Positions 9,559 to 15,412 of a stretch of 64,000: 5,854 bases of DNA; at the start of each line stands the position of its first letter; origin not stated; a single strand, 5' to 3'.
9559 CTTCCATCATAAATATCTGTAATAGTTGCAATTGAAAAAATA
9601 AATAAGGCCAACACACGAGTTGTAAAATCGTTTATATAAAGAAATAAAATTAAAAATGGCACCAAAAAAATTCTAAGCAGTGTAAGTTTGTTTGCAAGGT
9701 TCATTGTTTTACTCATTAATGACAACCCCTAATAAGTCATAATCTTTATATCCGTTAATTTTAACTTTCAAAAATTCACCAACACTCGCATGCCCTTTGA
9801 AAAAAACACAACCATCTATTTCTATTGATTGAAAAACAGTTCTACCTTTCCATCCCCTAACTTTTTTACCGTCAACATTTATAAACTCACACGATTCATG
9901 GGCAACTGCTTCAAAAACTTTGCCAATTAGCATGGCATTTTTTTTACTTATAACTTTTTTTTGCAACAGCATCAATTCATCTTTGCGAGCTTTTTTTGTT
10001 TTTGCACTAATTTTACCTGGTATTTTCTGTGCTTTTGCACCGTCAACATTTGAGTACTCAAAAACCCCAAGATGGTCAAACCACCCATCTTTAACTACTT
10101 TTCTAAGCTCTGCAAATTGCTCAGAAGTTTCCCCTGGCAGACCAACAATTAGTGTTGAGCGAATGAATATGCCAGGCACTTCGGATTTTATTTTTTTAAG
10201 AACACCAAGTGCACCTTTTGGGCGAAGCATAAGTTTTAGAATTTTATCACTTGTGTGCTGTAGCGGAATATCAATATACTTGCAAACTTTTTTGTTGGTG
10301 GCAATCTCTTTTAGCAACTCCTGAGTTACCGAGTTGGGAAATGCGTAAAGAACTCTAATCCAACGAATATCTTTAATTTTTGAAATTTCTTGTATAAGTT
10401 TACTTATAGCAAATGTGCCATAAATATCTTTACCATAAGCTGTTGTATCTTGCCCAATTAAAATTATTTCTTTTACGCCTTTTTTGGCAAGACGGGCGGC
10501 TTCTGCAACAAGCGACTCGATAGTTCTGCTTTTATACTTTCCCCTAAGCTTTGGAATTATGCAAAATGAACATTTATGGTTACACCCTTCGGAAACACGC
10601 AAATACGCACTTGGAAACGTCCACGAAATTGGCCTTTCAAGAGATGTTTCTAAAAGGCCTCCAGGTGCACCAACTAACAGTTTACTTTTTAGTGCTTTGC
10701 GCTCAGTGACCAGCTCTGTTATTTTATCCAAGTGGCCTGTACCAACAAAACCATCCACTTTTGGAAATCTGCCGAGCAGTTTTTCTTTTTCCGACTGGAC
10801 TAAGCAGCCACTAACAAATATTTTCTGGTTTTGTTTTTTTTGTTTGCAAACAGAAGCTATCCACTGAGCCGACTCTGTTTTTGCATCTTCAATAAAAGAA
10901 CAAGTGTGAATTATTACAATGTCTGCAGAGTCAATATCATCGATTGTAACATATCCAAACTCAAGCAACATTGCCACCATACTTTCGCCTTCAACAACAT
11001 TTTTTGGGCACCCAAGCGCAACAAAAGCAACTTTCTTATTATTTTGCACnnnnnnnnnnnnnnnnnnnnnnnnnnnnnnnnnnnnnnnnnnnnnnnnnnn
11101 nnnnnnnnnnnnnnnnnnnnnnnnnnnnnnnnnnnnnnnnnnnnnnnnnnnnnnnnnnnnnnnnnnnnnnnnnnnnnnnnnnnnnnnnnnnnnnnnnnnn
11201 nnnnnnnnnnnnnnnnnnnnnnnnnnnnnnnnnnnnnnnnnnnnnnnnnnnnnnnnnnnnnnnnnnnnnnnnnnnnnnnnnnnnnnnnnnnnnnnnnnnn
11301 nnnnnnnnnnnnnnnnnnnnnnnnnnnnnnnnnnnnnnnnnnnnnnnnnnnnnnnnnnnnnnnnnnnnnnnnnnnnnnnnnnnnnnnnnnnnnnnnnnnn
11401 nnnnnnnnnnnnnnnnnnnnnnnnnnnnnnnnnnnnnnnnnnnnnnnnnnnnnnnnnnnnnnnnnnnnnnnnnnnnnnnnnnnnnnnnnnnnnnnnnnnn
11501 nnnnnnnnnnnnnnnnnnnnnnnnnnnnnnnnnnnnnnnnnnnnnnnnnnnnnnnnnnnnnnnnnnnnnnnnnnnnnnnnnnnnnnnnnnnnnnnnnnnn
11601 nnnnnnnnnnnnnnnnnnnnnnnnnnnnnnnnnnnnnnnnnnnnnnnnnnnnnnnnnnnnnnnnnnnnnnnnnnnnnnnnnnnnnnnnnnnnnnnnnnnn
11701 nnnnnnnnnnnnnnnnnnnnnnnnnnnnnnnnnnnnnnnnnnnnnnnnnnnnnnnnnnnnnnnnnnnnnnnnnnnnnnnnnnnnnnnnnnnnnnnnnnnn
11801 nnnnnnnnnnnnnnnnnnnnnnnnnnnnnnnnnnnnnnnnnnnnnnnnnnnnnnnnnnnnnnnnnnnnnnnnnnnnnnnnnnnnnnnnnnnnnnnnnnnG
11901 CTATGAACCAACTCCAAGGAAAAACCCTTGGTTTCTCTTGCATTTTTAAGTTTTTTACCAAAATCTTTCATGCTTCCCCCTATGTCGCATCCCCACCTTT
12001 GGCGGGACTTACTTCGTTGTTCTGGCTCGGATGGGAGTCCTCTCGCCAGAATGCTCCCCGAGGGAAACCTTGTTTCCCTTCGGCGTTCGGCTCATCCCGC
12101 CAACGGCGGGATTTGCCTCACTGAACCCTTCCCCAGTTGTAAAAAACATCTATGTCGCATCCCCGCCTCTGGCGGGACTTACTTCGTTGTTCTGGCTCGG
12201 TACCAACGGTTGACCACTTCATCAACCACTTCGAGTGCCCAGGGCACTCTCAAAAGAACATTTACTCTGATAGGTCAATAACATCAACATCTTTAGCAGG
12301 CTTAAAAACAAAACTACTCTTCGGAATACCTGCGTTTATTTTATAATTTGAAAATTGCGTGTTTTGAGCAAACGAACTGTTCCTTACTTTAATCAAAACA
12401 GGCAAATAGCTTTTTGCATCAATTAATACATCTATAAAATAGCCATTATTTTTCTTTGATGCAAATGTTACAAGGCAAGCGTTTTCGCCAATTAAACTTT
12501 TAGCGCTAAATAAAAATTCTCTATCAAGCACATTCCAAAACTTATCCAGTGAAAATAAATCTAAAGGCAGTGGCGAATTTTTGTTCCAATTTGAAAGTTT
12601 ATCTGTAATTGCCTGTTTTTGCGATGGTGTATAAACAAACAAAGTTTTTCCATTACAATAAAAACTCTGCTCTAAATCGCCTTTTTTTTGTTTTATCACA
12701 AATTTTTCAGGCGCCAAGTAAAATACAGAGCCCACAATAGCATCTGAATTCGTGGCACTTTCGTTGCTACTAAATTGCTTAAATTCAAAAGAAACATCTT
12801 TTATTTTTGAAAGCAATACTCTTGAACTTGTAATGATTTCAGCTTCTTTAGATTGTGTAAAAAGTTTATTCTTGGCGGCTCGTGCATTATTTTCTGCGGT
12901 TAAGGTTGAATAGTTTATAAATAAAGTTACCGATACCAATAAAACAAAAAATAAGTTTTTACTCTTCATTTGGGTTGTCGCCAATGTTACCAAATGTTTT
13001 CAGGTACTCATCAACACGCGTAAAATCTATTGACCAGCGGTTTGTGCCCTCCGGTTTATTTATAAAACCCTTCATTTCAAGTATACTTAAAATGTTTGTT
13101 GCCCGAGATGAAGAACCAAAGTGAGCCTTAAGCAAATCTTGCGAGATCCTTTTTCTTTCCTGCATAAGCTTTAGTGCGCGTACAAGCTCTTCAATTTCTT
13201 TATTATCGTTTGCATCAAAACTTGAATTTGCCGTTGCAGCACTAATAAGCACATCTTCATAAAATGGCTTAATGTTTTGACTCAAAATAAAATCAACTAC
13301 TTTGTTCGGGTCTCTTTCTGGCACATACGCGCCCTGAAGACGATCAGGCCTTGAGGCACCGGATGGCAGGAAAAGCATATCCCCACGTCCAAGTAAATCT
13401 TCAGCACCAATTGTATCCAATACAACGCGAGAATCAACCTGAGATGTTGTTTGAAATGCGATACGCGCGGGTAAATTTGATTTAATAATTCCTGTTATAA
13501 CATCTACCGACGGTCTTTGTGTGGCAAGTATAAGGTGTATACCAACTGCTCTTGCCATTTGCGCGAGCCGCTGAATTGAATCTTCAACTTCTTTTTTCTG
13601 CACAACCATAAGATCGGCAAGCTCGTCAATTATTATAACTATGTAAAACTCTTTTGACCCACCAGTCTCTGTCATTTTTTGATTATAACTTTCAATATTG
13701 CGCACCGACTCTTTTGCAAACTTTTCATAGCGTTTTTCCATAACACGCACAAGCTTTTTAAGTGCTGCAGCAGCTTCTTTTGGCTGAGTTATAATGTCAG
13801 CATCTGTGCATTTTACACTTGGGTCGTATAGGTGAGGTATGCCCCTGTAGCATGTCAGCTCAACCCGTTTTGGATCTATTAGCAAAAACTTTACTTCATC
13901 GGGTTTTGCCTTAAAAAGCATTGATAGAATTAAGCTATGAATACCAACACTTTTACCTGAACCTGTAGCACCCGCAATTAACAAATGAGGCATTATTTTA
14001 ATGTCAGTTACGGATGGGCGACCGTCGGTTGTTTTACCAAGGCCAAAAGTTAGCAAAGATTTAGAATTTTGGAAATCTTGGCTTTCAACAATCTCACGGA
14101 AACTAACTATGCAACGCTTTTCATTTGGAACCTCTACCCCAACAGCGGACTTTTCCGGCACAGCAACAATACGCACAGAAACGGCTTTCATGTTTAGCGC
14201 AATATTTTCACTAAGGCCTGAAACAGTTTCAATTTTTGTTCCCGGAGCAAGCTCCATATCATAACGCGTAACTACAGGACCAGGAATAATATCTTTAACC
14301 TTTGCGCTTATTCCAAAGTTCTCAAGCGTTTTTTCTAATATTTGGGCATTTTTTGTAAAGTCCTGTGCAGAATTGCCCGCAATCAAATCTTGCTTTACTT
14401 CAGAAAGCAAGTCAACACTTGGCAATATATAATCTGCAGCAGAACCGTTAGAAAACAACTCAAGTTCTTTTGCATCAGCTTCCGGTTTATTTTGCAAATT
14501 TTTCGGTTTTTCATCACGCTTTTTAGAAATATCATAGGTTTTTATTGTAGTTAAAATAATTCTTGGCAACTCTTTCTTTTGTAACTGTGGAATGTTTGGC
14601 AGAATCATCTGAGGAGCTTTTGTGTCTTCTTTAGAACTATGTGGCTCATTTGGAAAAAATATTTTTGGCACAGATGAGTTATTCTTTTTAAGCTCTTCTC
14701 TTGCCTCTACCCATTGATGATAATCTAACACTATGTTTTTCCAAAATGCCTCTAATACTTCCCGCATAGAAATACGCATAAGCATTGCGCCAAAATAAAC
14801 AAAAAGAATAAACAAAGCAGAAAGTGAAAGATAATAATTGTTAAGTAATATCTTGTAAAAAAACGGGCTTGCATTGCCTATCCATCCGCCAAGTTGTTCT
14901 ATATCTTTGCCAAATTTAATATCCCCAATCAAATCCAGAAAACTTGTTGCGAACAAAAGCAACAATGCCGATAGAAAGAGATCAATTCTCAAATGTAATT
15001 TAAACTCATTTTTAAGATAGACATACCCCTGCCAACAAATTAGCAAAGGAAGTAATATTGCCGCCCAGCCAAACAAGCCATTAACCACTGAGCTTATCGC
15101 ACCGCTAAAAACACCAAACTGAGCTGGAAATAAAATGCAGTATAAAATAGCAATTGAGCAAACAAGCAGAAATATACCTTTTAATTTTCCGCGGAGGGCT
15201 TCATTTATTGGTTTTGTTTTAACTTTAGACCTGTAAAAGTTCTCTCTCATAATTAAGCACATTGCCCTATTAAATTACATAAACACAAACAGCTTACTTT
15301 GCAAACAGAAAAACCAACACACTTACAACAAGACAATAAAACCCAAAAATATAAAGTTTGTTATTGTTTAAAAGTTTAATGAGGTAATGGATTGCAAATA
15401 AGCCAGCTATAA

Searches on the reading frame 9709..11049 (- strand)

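Call 29: search_protein_families(library=pfam, proteins=[window:9709-11049:-], max_evalue=0.00001)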
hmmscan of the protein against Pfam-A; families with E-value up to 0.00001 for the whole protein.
window:9709-11049:- (446 aa): 3 families
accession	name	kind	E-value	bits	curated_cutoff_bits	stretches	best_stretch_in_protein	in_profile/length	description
PF00919.26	UPF0004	-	1.2e-24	86.6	27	1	6-103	1-98/98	Uncharacterized protein family UPF0004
PF04055.27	Radical_SAM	-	9.6e-24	84.8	29.5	1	152-317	3-164/166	Radical SAM superfamily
PF18693.7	TRAM_2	-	4e-12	46.6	27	1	392-444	9-63/63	TRAM domain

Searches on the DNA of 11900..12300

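Call 84: search_rna_families(source=window, start=11900, end=12300, threshold=evalue, max_evalue=1)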
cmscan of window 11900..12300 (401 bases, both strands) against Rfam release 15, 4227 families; matches with E-value up to 1: 1.
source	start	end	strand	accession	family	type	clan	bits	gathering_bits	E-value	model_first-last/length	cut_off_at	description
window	12195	12289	-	RF00361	snoZ119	Gene; snRNA; snoRNA; CD-box;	-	24.7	70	0.027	1-98/98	no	Small nucleolar RNA Z119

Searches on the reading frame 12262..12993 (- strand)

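Call 16: search_protein_families(library=pfam, proteins=[window:12262-12993:-], max_evalue=0.01)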
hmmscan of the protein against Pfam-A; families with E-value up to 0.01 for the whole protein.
window:12262-12993:- (243 aa): 3 families
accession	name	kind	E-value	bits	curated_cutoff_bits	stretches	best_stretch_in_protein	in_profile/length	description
PF09865.15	DUF2092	-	1.7e-07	31.3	21.2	0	209-240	179-210/212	Predicted periplasmic protein (DUF2092)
PF03548.22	LolA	-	0.00085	19.5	23.6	1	63-231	2-165/165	Outer membrane lipoprotein carrier protein LolA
PF21399.2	TERT_C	-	0.0086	16.8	27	0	180-214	59-93/130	Telomerase reverse transcriptase, C-terminal extension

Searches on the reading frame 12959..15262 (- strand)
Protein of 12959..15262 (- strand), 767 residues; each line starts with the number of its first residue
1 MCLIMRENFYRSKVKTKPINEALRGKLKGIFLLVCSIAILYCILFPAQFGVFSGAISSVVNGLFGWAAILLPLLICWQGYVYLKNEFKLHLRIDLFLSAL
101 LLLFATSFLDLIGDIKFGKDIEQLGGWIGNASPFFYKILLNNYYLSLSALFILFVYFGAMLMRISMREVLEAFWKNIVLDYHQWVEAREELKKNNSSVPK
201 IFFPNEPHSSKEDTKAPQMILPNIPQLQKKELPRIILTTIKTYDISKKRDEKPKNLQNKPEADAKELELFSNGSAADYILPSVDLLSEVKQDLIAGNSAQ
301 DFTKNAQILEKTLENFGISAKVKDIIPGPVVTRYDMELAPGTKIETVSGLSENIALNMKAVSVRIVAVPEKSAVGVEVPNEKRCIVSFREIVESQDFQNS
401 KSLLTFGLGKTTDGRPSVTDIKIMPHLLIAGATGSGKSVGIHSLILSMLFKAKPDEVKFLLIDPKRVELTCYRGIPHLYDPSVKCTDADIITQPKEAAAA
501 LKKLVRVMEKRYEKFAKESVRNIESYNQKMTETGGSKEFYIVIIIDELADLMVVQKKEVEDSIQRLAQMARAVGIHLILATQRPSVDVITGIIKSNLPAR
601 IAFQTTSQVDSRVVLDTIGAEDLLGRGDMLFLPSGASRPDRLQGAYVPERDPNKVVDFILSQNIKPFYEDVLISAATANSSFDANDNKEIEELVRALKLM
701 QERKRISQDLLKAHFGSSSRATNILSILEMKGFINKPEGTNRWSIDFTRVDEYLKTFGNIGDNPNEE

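Call 29: search_protein_families(library=pfam, proteins=[window:12959-15262:-], max_evalue=0.00001)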
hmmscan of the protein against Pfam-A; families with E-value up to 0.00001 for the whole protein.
window:12959-15262:- (767 aa): 3 families
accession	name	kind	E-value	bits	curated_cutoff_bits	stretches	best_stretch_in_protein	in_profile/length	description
PF01580.24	FtsK_SpoIIIE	-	3.2e-60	203.8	24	1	389-586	3-221/221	FtsK/SpoIIIE family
PF17854.6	FtsK_alpha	-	1.1e-27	96.6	22.9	1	280-380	1-101/101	FtsK alpha domain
PF12846.13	AAA_10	-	5.2e-06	26.2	27.5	0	425-532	22-122/362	AAA-like domain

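Call 30: find_related_loci(query=window:12959-15262:-, collection=genome_contigs, flank=10000)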
Query window:12959-15262:- (767 aa) in genome_contigs; peptide patterns used: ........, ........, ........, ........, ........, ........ (x = any residue, [..] = any of these).
33 stretches matched a pattern, but none encodes a relative of the query by tblastn (E <= 1e-3).
